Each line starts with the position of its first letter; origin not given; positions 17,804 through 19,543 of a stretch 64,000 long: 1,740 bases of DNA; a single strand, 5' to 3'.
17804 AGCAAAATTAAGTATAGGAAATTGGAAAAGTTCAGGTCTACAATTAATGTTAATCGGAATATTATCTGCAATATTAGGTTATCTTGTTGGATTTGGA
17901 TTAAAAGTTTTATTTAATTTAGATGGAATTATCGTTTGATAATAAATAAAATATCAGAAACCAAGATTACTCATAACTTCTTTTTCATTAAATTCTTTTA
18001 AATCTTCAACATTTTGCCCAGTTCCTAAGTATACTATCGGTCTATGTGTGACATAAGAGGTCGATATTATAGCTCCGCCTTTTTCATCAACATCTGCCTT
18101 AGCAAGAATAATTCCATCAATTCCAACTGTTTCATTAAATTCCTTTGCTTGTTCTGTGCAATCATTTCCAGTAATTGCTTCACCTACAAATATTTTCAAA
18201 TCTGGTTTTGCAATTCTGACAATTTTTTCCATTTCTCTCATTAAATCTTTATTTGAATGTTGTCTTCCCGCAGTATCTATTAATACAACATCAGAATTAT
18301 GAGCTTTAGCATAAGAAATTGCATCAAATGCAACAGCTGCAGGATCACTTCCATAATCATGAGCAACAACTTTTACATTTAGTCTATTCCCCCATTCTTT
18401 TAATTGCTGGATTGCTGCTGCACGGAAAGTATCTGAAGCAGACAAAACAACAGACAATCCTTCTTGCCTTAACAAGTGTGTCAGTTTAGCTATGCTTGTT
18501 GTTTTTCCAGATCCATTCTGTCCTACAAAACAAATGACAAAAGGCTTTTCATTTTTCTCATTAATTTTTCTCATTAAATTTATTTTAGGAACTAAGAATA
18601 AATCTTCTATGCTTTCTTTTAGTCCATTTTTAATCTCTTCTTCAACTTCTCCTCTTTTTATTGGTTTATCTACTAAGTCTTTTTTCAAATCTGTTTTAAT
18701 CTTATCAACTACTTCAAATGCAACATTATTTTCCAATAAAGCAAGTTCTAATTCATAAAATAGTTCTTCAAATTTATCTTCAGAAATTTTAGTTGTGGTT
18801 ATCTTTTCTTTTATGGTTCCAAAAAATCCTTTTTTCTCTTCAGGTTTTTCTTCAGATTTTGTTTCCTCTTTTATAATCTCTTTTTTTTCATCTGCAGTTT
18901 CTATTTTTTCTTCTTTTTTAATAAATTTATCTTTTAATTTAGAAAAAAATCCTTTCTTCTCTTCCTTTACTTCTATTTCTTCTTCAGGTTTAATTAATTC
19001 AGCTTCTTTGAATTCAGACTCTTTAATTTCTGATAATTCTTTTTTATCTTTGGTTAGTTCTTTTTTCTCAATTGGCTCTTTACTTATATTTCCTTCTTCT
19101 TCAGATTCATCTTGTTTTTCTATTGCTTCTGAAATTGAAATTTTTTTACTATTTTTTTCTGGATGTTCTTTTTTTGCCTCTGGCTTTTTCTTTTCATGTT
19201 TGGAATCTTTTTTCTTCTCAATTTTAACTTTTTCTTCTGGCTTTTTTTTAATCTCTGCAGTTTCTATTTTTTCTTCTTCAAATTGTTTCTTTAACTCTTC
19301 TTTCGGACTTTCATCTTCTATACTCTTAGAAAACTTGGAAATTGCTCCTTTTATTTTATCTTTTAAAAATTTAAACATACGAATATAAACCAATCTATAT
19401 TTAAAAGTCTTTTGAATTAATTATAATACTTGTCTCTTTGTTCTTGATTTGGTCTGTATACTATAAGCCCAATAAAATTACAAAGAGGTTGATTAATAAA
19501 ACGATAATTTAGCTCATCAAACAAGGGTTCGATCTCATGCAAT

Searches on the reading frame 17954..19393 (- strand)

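Call 81: search_protein_families(library=pfam, proteins=[window:17954-19393:-], max_evalue=0.001)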
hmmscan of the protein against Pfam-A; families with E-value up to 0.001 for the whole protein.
window:17954-19393:- (479 aa): 7 families
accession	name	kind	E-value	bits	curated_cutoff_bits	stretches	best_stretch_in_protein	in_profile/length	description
PF00448.28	SRP54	-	1.9e-71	240.2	22.7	1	284-477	1-194/196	SRP54-type protein, GTPase domain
PF02881.24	SRP54_N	-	2.4e-08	34.5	22.4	1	199-249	14-65/75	SRP54-type protein, helical bundle domain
PF13604.12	AAA_30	-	3.8e-06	27.2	27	1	285-380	19-102/191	AAA domain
PF13401.12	AAA_22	-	1.8e-05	25.5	27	1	286-393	7-109/130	AAA domain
PF03308.22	MeaB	-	6.9e-05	22.4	23.1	0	272-321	21-70/273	Methylmalonyl Co-A mutase-associated GTPase MeaB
PF06414.18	Zeta_toxin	-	0.00016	21.6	22.3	1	278-326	10-57/199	Zeta toxin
PF25199.1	nSTAND_NTPase5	-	0.00027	21.2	34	1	273-378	28-134/145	Novel STAND NTPase 5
